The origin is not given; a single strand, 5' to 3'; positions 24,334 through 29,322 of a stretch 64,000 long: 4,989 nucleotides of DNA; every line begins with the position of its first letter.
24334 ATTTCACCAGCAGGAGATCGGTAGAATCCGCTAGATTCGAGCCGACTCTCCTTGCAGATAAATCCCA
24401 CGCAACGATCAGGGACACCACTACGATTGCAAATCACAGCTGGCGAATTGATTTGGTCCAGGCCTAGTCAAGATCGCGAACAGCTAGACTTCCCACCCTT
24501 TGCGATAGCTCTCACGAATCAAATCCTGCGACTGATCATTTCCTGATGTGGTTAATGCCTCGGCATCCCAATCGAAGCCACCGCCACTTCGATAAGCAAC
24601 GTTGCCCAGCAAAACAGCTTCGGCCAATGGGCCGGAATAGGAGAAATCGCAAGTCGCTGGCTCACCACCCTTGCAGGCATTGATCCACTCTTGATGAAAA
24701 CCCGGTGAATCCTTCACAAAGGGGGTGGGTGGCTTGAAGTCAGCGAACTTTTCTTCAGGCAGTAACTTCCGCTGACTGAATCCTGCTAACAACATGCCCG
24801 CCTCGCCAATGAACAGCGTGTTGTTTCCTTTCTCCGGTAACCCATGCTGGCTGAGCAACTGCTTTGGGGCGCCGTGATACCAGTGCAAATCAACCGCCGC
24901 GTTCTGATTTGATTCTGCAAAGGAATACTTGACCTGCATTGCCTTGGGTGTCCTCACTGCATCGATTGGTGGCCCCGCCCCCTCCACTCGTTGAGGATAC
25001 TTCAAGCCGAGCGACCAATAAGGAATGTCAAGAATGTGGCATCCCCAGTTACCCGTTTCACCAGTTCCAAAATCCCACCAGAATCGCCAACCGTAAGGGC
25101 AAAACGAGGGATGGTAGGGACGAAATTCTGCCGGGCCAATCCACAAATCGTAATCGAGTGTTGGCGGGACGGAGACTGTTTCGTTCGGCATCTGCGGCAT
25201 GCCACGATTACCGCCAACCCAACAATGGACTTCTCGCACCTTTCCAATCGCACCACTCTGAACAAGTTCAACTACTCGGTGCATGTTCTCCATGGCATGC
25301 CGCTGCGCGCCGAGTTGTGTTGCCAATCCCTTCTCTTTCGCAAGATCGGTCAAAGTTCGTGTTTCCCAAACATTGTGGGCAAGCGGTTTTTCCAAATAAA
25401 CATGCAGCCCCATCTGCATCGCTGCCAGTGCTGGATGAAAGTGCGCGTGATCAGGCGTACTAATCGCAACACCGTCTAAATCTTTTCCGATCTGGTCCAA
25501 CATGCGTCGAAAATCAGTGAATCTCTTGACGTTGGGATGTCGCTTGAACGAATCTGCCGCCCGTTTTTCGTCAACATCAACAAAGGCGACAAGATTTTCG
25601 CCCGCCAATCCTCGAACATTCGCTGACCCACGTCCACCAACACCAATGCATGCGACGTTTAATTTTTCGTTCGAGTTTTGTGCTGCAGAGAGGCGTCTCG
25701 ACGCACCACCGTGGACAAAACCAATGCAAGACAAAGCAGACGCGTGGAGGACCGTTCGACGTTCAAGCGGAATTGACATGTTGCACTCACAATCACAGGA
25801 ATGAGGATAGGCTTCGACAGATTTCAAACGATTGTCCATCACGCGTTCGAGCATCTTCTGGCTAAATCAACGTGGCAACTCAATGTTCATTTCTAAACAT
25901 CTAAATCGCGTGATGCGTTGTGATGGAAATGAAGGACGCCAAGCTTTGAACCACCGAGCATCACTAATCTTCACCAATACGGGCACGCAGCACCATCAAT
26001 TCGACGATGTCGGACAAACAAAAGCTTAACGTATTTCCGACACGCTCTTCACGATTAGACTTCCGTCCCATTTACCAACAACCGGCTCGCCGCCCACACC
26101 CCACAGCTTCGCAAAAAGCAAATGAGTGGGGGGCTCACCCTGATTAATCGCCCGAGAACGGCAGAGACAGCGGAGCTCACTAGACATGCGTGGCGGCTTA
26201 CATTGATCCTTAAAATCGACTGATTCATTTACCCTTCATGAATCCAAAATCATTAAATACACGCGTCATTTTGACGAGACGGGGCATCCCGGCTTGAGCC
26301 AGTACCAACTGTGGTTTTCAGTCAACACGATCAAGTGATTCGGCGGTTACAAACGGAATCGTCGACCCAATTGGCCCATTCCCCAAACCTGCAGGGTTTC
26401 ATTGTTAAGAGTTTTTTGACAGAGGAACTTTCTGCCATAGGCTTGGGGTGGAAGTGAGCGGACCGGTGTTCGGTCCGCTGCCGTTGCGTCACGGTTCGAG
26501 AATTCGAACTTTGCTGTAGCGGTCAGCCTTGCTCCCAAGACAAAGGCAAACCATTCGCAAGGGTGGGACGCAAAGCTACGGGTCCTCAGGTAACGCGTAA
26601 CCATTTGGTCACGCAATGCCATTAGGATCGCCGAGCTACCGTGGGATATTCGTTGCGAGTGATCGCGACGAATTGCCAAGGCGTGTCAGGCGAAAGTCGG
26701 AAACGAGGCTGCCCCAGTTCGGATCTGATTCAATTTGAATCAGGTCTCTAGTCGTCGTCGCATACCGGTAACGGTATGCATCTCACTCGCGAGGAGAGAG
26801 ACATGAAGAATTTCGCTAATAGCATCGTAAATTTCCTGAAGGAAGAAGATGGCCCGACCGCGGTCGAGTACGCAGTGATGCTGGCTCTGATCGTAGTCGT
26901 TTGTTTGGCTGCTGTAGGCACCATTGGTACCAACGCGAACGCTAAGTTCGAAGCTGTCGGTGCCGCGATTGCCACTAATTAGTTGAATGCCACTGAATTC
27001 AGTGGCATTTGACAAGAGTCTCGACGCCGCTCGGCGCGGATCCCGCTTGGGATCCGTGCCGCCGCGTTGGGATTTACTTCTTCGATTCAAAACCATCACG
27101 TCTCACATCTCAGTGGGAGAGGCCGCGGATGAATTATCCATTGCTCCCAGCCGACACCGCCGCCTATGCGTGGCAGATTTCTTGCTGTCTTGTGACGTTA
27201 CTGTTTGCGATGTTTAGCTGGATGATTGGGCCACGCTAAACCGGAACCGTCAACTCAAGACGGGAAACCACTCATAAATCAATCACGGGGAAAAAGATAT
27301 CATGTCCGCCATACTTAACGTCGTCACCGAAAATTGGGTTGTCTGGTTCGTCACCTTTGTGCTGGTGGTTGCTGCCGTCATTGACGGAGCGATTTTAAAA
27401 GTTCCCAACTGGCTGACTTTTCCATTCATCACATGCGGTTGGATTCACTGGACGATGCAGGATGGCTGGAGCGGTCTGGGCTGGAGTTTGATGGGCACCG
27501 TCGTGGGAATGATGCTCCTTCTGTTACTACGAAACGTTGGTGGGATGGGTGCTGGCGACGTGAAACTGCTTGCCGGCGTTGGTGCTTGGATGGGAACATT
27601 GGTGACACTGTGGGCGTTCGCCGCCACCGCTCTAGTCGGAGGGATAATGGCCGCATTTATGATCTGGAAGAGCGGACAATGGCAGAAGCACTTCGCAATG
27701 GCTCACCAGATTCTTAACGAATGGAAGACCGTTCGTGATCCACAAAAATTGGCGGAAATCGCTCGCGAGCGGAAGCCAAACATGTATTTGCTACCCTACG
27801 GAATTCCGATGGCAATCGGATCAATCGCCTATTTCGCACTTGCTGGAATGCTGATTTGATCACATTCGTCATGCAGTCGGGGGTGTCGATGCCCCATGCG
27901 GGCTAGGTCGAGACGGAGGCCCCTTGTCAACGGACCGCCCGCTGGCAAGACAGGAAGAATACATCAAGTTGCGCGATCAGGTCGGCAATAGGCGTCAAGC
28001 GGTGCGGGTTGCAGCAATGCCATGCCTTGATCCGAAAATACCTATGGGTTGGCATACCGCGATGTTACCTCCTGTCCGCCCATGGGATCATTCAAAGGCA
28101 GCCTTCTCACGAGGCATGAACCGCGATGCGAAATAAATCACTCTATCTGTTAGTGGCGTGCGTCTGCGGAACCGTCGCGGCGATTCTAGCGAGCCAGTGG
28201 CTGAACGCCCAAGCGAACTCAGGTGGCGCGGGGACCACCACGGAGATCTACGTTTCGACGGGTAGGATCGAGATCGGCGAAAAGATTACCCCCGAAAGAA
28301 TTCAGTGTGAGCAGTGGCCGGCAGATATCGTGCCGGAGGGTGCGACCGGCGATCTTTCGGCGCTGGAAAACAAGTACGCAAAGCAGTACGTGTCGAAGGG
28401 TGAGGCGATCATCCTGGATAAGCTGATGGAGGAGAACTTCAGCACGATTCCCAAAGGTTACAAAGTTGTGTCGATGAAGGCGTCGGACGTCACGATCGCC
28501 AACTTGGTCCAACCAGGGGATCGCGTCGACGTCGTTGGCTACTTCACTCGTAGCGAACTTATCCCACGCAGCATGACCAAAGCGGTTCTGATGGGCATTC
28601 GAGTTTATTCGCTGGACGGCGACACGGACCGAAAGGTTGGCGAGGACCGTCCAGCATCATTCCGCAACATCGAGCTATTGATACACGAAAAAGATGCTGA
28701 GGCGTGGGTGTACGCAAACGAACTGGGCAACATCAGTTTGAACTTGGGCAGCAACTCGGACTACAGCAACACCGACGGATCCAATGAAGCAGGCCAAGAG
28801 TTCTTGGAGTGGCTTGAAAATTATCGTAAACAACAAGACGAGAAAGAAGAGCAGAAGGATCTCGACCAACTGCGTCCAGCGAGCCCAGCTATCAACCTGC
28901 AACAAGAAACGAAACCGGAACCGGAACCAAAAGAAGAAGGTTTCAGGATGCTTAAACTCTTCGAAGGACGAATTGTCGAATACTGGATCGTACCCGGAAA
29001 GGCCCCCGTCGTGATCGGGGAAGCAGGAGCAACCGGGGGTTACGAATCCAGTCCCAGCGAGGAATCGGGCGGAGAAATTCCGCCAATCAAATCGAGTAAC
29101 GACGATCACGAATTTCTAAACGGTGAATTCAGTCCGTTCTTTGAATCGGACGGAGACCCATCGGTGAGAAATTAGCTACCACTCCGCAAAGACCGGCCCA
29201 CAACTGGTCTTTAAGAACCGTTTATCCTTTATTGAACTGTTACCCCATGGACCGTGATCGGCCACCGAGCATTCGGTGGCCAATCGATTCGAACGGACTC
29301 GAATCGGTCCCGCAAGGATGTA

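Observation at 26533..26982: c-di-GMP-I riboswitch directly upstream of the Flp pilin gene of a planctomycete Tad pilus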

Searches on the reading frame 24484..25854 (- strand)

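Call 6: search_protein_families(library=pfam, proteins=[window:24484-25854:-], max_evalue=0.01)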
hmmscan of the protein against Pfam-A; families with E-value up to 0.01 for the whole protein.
window:24484-25854:- (456 aa): 3 families
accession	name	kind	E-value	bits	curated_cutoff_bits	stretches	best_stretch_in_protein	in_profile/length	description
PF01408.29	GFO_IDH_MocA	-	1.7e-16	61.4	24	1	65-181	1-118/120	Oxidoreductase family, NAD-binding Rossmann fold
PF19051.5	GFO_IDH_MocA_C2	-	1.4e-13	51.4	23.3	1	225-310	44-133/254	Oxidoreductase family, C-terminal alpha/beta domain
PF22725.1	GFO_IDH_MocA_C3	-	1.9e-07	31.6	27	0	250-355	30-123/124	GFO/IDH/MocA C-terminal domain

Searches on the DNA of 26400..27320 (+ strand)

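Call 41: search_rna_families(sources=[L050, L051, L052, L053, L054, L055, L056, L057, L058, L059, L060, L061, L062, L063, L064, L065, L066, L067, L068, L069], threshold=gathering)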
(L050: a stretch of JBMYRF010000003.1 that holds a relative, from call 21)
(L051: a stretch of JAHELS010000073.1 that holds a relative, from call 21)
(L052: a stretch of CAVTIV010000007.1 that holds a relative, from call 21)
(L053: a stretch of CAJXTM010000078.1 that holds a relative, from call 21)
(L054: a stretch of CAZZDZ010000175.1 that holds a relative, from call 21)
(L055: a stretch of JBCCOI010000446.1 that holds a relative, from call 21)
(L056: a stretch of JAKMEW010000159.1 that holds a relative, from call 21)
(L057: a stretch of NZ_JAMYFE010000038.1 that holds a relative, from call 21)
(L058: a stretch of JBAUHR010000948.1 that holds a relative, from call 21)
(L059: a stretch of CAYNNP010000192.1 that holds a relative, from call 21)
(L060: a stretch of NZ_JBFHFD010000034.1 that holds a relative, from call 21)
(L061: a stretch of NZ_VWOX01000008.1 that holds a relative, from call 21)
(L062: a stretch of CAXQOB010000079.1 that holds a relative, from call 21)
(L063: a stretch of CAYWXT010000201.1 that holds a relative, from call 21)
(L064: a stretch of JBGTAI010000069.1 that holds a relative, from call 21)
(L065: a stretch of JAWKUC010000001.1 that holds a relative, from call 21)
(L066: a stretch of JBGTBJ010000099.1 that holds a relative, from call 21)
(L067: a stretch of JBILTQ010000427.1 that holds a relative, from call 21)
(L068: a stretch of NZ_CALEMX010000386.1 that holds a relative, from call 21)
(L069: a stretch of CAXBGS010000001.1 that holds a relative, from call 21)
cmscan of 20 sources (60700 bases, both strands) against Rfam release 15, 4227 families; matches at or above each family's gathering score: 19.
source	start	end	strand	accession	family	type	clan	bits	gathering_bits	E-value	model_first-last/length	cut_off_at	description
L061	1246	1341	+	RF03167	c-di-GMP-I-GGC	Cis-reg; riboswitch;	CL00126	70.7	59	9.4e-15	1-80/80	no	c-di-GMP-I-GGC riboswitch aptamer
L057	2282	2381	+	RF03167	c-di-GMP-I-GGC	Cis-reg; riboswitch;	CL00126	69.3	59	2.4e-14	1-80/80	no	c-di-GMP-I-GGC riboswitch aptamer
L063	1224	1334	+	RF03167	c-di-GMP-I-GGC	Cis-reg; riboswitch;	CL00126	68.5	59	4.1e-14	1-80/80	no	c-di-GMP-I-GGC riboswitch aptamer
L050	1234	1342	+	RF03167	c-di-GMP-I-GGC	Cis-reg; riboswitch;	CL00126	67.3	59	9e-14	1-80/80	no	c-di-GMP-I-GGC riboswitch aptamer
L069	1249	1366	+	RF03167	c-di-GMP-I-GGC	Cis-reg; riboswitch;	CL00126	66.1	59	2e-13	1-80/80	no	c-di-GMP-I-GGC riboswitch aptamer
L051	1227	1338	+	RF03167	c-di-GMP-I-GGC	Cis-reg; riboswitch;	CL00126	65.2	59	3.7e-13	1-80/80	no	c-di-GMP-I-GGC riboswitch aptamer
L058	1263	1365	+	RF03167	c-di-GMP-I-GGC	Cis-reg; riboswitch;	CL00126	65.2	59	3.7e-13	1-80/80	no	c-di-GMP-I-GGC riboswitch aptamer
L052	1223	1336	+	RF03167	c-di-GMP-I-GGC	Cis-reg; riboswitch;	CL00126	64.9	59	4.5e-13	1-80/80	no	c-di-GMP-I-GGC riboswitch aptamer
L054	1226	1327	+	RF03167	c-di-GMP-I-GGC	Cis-reg; riboswitch;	CL00126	64.7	59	5.1e-13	1-80/80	no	c-di-GMP-I-GGC riboswitch aptamer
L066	1254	1366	+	RF03167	c-di-GMP-I-GGC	Cis-reg; riboswitch;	CL00126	63.9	59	8.4e-13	1-80/80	no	c-di-GMP-I-GGC riboswitch aptamer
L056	1230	1333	+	RF03167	c-di-GMP-I-GGC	Cis-reg; riboswitch;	CL00126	63.6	59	1.1e-12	1-80/80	no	c-di-GMP-I-GGC riboswitch aptamer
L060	1206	1320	+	RF03167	c-di-GMP-I-GGC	Cis-reg; riboswitch;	CL00126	60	59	1.1e-11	1-80/80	no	c-di-GMP-I-GGC riboswitch aptamer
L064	1224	1341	+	RF03167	c-di-GMP-I-GGC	Cis-reg; riboswitch;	CL00126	59.5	59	1.6e-11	1-80/80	no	c-di-GMP-I-GGC riboswitch aptamer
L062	1243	1346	+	RF03167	c-di-GMP-I-GGC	Cis-reg; riboswitch;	CL00126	59.1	59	2e-11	1-80/80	no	c-di-GMP-I-GGC riboswitch aptamer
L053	1226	1333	+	RF01051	c-di-GMP-I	Cis-reg; riboswitch;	CL00126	58.5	35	7e-09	1-87/87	no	c-di-GMP-I riboswitch aptamer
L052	249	364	+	RF01051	c-di-GMP-I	Cis-reg; riboswitch;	CL00126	49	35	1.4e-06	1-87/87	no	c-di-GMP-I riboswitch aptamer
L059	221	266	+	RF01687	Acido-Lenti-1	Gene; sRNA;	-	47.5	37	1.2e-07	1-46/46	no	Acido-Lenti-1 RNA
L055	1296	1375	+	RF01051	c-di-GMP-I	Cis-reg; riboswitch;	CL00126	47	35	4.4e-06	1-87/87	no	c-di-GMP-I riboswitch aptamer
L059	322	367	-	RF01687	Acido-Lenti-1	Gene; sRNA;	-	37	37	8.4e-05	1-46/46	no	Acido-Lenti-1 RNA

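Call 42: search_rna_families(sources=[L070, L071, L072, L073, L074, L075, L076, L077, L078, L079, L080, L081, L082, L083, L084, L085, L086, L087, L088, L089], threshold=gathering)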
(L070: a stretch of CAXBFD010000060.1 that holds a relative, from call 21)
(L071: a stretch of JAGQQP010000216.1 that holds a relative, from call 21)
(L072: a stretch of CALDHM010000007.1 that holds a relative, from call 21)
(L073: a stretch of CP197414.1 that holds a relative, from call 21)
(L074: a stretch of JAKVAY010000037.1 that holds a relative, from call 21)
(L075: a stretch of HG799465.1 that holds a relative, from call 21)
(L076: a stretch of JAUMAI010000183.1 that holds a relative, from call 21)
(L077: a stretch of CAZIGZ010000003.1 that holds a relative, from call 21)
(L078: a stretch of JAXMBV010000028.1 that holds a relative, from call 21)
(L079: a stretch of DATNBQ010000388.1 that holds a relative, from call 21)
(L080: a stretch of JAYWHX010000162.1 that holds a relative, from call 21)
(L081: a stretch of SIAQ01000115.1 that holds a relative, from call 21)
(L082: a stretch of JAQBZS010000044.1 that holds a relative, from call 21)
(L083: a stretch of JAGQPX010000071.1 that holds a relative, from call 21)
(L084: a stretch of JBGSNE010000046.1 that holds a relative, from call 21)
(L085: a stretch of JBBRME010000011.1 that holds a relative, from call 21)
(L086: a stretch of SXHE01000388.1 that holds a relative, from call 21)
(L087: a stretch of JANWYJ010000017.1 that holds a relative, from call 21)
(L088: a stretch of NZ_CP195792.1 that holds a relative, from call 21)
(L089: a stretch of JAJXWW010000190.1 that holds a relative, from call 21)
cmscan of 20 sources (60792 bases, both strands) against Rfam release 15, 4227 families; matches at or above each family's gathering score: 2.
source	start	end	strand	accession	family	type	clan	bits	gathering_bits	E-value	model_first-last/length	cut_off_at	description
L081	258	334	+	RF03167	c-di-GMP-I-GGC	Cis-reg; riboswitch;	CL00126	64.9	59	4.3e-13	1-80/80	no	c-di-GMP-I-GGC riboswitch aptamer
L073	1272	1346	+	RF03167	c-di-GMP-I-GGC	Cis-reg; riboswitch;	CL00126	60.5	59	8.3e-12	1-80/80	no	c-di-GMP-I-GGC riboswitch aptamer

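Call 43: search_rna_families(sources=[L090, L091, L092, L093, L094, L095, L096, L097, L098, L099, L100, L101, L102, L103, L104, L105, L106, L107, L108, L109], threshold=gathering)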
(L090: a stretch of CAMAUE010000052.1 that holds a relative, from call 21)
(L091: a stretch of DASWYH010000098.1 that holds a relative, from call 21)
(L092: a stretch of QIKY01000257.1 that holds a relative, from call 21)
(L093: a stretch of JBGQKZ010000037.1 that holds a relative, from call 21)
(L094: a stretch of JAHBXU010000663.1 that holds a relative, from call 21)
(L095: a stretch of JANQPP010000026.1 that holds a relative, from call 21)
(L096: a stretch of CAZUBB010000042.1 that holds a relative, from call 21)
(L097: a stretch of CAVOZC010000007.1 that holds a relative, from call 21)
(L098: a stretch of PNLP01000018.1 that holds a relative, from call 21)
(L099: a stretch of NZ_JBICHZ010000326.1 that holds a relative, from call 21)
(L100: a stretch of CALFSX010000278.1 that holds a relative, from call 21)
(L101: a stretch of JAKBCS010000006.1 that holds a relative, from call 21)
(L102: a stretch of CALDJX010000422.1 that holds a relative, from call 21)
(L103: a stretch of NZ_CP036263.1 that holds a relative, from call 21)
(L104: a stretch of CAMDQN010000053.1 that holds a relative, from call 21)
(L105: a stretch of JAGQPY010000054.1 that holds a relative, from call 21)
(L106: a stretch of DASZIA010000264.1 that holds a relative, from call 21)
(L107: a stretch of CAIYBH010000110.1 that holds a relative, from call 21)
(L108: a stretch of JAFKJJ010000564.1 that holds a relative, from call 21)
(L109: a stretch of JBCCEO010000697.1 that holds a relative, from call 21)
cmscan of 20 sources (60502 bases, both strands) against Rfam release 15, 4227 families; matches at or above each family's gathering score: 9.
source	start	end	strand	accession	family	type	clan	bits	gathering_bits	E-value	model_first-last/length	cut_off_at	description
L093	1008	1101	+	RF03167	c-di-GMP-I-GGC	Cis-reg; riboswitch;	CL00126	71.7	59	4.8e-15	1-80/80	no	c-di-GMP-I-GGC riboswitch aptamer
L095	1136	1217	+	RF03167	c-di-GMP-I-GGC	Cis-reg; riboswitch;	CL00126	68.1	59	5.1e-14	1-80/80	no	c-di-GMP-I-GGC riboswitch aptamer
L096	1192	1269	+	RF03167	c-di-GMP-I-GGC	Cis-reg; riboswitch;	CL00126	67.5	59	8e-14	1-80/80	no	c-di-GMP-I-GGC riboswitch aptamer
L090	1042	1118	+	RF03167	c-di-GMP-I-GGC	Cis-reg; riboswitch;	CL00126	66.5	59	1.5e-13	1-80/80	no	c-di-GMP-I-GGC riboswitch aptamer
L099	888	1005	+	RF01051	c-di-GMP-I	Cis-reg; riboswitch;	CL00126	52.6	35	1.9e-07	1-87/87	no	c-di-GMP-I riboswitch aptamer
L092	1200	1286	+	RF01051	c-di-GMP-I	Cis-reg; riboswitch;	CL00126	50.7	35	5.4e-07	1-87/87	no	c-di-GMP-I riboswitch aptamer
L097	63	147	+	RF00005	tRNA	Gene; tRNA;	CL00001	50.5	29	6.7e-08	1-71/71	no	tRNA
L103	1161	1274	+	RF01051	c-di-GMP-I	Cis-reg; riboswitch;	CL00126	45.5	35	1e-05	1-87/87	no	c-di-GMP-I riboswitch aptamer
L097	1242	1318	+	RF01051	c-di-GMP-I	Cis-reg; riboswitch;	CL00126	43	35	4.2e-05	1-87/87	no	c-di-GMP-I riboswitch aptamer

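Call 44: search_rna_families(sources=[L110, L111, L112, L113, L114, L115, L116, L117, L118, L119, L120, L121, L122, L123, L124, L125, L126, L127, L128, L129], threshold=gathering)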
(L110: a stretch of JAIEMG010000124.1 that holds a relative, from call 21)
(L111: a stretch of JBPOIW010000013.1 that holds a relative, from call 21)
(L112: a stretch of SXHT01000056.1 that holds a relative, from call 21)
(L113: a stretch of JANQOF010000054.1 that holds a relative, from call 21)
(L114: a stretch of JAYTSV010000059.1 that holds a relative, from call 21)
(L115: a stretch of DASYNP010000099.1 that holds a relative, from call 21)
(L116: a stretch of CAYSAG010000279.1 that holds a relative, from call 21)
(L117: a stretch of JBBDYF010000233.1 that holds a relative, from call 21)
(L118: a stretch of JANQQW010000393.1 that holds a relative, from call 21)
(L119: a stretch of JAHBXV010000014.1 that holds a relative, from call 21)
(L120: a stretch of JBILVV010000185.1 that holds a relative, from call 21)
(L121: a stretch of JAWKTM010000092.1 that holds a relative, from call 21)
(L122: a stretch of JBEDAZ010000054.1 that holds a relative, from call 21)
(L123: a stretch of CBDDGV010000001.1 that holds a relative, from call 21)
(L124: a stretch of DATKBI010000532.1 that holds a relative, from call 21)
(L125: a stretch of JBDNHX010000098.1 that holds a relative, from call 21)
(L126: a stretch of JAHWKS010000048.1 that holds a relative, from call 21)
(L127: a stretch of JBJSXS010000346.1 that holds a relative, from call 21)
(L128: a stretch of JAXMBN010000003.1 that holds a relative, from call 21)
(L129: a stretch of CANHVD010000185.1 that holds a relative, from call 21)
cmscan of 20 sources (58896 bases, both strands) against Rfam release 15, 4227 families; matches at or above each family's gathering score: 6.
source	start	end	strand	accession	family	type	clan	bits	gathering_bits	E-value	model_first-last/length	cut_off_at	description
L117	1221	1306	+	RF03167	c-di-GMP-I-GGC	Cis-reg; riboswitch;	CL00126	69.4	59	2.1e-14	1-80/80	no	c-di-GMP-I-GGC riboswitch aptamer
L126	1194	1282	+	RF03167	c-di-GMP-I-GGC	Cis-reg; riboswitch;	CL00126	66.9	59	1.1e-13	1-80/80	no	c-di-GMP-I-GGC riboswitch aptamer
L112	1183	1267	+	RF01051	c-di-GMP-I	Cis-reg; riboswitch;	CL00126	61.7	35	1.1e-09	1-87/87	no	c-di-GMP-I riboswitch aptamer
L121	1216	1306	+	RF01051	c-di-GMP-I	Cis-reg; riboswitch;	CL00126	57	35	1.5e-08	1-87/87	no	c-di-GMP-I riboswitch aptamer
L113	1197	1280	+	RF01051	c-di-GMP-I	Cis-reg; riboswitch;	CL00126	54.9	35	5.1e-08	1-87/87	no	c-di-GMP-I riboswitch aptamer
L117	736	819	+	RF00005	tRNA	Gene; tRNA;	CL00001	54.1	29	6.8e-09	1-71/71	no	tRNA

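Call 45: search_rna_families(source=window, start=26400, end=27320, threshold=evalue, max_evalue=5)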
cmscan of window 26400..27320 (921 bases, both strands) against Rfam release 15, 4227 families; matches with E-value up to 5: 4.
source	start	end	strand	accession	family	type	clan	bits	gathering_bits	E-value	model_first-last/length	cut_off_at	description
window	26536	26644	+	RF03167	c-di-GMP-I-GGC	Cis-reg; riboswitch;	CL00126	67.9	59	9.3e-16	1-80/80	no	c-di-GMP-I-GGC riboswitch aptamer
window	26432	26485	+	RF01811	PtaRNA1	Gene; antitoxin;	-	18.7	47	0.59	1-72/72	no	Plasmid transferred anti-sense RNA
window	27188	27232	-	RF01933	bxd_5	Gene; lncRNA;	-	12.5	50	3.6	1-57/57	no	Bithoraxoid conserved region 5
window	27033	27060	+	RF00567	SNORD17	Gene; snRNA; snoRNA; CD-box;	-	11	45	5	182-209/238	no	Small nucleolar RNA SNORD17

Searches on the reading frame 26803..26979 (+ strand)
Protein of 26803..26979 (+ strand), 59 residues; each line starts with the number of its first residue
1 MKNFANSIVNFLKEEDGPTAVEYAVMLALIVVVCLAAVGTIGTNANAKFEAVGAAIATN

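Call 6: search_protein_families(library=pfam, proteins=[window:26803-26979:+], max_evalue=0.01)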
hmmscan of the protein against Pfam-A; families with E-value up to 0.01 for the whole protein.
window:26803-26979:+ (59 aa): 1 family
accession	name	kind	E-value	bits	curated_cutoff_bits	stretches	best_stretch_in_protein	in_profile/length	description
PF04964.19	Flp_Fap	-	5.5e-11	42.5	32.2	1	11-55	1-45/46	Flp/Fap pilin component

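Call 21: find_related_loci(query=window:26803-26979:+, collection=genome_contigs, flank=1500)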
Query window:26803-26979:+ (59 aa) in genome_contigs; peptide patterns used: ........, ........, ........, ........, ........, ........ (x = any residue, [..] = any of these).
596 stretches matched a pattern (row limit reached: there are more); 495 encode a relative of the query (tblastn E <= 1e-3); the best 80 are kept; 80 distinct loci.
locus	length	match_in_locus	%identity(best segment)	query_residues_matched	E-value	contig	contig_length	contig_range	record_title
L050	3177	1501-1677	100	1-59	5e-34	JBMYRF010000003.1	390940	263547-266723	MAG: Rubripirellula sp. isolate ME_XS_2303_bin_66 ME_XS_2303_bin_66_2, whole genome shotgun sequence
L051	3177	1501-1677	93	1-59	8e-32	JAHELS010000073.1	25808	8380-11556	MAG: Rhodopirellula sp. isolate Ww632 NODE_4584_length_25808_cov_5.144159, whole genome shotgun sequence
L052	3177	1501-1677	88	1-59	2e-30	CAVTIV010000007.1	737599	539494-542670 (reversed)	MAG: Pirellulaceae bacterium isolate MFD05684.bin.2.243 genome assembly, contig: contig_19540, whole genome shotgun sequ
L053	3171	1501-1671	91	1-57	4e-30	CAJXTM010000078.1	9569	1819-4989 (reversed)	MAG TPA_asm: uncultured Rhodopirellula sp. isolate SRR3933181_bin.31_MetaBAT_v2.12.1_MAG genome assembly, contig: NODE_1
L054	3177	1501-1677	90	1-59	6e-30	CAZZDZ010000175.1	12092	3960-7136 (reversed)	MAG TPA_asm: uncultured Pirellulaceae bacterium isolate SRP114822_co2_68 genome assembly, contig: NODE_4159_length_12092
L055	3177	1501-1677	86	1-59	8e-30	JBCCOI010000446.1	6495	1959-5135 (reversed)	MAG: Planctomycetota bacterium isolate P01_D01_bin.10 k141_1040760_length_6495_cov_32.1794, whole genome shotgun sequenc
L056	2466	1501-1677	83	1-59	1e-29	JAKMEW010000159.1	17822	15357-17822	MAG: Rubripirellula sp. isolate MOX_bin56 PPB.contigs.fa_k127_624252, whole genome shotgun sequence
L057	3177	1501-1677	86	1-59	1e-29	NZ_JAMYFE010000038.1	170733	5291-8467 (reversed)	Stieleria tagensis strain TO1_6 JJLBKGDN_38, whole genome shotgun sequence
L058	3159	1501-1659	94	1-53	3e-29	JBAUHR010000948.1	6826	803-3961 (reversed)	MAG: Rubripirellula sp. isolate MFD03264_ilm_asm_bin14 k127_178648, whole genome shotgun sequence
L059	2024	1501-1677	86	1-59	7e-29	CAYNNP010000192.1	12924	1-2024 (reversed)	MAG TPA_asm: uncultured Pirellulaceae bacterium isolate binchicken_co258_118 genome assembly, contig: NODE_3278_length_1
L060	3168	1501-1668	84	1-56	4e-28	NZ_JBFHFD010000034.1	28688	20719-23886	MAG: Novipirellula sp. isolate Mix_sand07.2021.05.G.116 k141_925925_length_28688_cov_112.8280, whole genome shotgun sequ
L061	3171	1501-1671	82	1-57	1e-27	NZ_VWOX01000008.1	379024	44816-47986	Roseiconus nitratireducens strain JC645 8_length=379024_depth=1.01x, whole genome shotgun sequence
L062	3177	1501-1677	80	1-59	2e-27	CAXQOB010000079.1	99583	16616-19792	MAG: Nitrosopumilus sp. isolate 3um_A1Z0725_4.17 genome assembly, contig: k127_228940, whole genome shotgun sequence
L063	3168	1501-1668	79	1-56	8e-27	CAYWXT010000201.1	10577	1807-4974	MAG TPA_asm: uncultured Pirellulaceae bacterium isolate SRP284430_co1_210 genome assembly, contig: NODE_4578_length_1057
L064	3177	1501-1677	73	1-59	5e-25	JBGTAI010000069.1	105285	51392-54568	MAG: Pirellulaceae bacterium isolate JTS-AC7 k141_4429228, whole genome shotgun sequence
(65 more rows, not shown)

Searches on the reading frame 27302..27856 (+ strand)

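Call 6: search_protein_families(library=pfam, proteins=[window:27302-27856:+], max_evalue=0.01)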
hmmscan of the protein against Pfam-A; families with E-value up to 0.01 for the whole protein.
window:27302-27856:+ (185 aa): 1 family
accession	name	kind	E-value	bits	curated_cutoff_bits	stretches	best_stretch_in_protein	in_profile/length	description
PF01478.23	Peptidase_A24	-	1.3e-14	54.9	26.5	1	16-117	2-103/104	Type IV leader peptidase family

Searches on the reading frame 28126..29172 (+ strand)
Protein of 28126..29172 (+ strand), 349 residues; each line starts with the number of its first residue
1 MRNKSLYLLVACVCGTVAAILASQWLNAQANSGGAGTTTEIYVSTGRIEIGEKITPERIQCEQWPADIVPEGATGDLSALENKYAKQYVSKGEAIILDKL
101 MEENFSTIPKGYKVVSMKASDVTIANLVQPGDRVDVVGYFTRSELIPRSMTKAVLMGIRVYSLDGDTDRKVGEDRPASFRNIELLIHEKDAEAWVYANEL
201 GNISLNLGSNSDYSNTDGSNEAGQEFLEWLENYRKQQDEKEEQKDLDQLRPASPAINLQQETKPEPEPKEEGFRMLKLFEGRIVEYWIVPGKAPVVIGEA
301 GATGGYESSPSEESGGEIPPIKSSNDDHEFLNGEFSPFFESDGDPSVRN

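Call 6: search_protein_families(library=pfam, proteins=[window:28126-29172:+], max_evalue=0.01)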
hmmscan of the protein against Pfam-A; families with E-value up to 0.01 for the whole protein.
window:28126-29172:+ (349 aa): 3 families
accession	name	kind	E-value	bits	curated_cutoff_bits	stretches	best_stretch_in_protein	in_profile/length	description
PF16976.10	RcpC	-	5.6e-12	46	28.8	1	107-207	6-113/114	Flp pilus assembly protein RcpC/CpaB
PF08666.17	SAF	-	8.6e-08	33.1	21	1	42-95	4-57/63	SAF domain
PF13144.11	ChapFlgA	-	0.004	17.7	23.8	0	40-103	2-63/122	Chaperone for flagella basal body P-ring formation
